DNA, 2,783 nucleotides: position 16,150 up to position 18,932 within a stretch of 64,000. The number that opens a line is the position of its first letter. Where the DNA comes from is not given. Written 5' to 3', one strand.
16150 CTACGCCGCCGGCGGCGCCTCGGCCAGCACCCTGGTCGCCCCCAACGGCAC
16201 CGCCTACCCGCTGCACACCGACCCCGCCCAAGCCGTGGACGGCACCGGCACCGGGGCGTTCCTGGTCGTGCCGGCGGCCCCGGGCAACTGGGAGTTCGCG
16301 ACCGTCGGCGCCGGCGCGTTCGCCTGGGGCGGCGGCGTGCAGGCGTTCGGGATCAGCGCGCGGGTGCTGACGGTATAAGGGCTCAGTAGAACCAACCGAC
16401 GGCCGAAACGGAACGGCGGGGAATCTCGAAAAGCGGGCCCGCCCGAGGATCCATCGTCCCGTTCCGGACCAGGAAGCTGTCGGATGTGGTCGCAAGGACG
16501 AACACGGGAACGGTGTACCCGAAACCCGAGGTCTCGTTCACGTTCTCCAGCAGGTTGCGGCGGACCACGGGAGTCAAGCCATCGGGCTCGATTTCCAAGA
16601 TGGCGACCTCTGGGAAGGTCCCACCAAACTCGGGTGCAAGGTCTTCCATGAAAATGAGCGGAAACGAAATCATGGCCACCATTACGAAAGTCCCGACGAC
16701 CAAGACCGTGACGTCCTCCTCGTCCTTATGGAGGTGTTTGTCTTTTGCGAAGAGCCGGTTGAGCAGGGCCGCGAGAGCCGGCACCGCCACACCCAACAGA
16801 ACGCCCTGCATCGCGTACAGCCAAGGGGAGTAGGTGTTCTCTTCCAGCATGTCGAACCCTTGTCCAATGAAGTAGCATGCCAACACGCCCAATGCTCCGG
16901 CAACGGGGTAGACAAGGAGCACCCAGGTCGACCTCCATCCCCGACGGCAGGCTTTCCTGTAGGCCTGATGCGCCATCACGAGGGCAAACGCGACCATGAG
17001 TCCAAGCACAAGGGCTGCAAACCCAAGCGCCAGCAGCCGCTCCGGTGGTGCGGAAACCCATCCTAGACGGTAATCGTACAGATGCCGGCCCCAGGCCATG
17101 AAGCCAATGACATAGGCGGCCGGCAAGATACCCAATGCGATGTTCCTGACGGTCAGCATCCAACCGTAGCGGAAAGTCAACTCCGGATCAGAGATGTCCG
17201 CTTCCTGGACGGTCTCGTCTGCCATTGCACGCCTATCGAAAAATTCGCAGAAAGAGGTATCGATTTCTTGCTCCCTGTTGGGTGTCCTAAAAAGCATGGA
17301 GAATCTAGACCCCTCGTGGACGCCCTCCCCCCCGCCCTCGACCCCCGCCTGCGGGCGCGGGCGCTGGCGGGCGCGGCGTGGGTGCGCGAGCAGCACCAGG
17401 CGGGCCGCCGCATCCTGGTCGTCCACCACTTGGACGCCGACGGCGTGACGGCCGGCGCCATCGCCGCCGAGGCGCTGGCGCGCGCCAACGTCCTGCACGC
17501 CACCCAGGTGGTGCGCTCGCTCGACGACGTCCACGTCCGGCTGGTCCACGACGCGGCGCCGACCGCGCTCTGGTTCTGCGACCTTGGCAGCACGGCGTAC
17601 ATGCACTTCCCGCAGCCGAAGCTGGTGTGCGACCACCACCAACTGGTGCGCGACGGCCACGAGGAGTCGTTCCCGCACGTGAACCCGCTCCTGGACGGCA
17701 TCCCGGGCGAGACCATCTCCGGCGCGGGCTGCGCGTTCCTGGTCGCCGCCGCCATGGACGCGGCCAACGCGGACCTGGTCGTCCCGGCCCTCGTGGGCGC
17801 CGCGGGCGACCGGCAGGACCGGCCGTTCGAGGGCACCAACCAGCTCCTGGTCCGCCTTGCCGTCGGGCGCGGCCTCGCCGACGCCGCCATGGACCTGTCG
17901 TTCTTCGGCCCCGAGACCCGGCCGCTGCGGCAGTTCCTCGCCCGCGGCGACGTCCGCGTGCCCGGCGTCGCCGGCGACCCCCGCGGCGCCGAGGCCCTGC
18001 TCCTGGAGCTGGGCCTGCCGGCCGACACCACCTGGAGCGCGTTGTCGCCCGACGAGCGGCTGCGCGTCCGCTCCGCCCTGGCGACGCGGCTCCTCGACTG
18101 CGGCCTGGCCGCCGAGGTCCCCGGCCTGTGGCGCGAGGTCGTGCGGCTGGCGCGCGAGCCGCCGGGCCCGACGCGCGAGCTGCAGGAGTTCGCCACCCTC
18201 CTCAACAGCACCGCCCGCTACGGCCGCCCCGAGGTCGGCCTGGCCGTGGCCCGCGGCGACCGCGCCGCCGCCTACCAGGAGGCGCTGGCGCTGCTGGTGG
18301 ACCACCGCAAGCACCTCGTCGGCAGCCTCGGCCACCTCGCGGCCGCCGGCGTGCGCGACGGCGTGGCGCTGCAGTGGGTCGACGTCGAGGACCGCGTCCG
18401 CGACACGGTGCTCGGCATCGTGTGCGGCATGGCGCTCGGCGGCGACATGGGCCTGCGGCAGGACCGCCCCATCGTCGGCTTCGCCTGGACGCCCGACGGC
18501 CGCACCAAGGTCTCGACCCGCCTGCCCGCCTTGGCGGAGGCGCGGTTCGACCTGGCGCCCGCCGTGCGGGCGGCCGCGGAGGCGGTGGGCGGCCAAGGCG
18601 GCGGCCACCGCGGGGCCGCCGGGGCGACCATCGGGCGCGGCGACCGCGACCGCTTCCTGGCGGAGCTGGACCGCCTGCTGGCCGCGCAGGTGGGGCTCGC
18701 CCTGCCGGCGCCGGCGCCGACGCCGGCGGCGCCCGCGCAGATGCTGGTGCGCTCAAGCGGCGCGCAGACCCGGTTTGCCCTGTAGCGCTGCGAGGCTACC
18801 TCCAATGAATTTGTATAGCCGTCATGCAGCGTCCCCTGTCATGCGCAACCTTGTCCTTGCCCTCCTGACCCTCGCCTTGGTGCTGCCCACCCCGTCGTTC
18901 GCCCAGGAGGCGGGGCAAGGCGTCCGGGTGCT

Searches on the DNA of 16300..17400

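Call 76: search_rna_families(source=window, start=16300, end=17400, threshold=evalue, max_evalue=1)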
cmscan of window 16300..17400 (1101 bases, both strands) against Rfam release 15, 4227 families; matches with E-value up to 1: 0.
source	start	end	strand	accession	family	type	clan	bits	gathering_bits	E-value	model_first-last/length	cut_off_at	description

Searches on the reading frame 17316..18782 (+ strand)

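Call 33: search_protein_families(library=pfam, proteins=[window:17316-18782:+], max_evalue=0.001)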
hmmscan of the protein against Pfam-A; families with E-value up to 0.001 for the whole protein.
window:17316-18782:+ (489 aa): 3 families
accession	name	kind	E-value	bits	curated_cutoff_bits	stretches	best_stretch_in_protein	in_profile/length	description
PF02272.25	DHHA1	-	2.6e-11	44.3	25.9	1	358-456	10-101/102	DHHA1 domain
PF21763.2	DHH_CID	-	6.6e-09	36.5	27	1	196-267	1-78/84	DHH-CID domain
PF01368.27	DHH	-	0.00017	22.3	28.1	1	32-145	1-103/125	DHH family, N-terminal domain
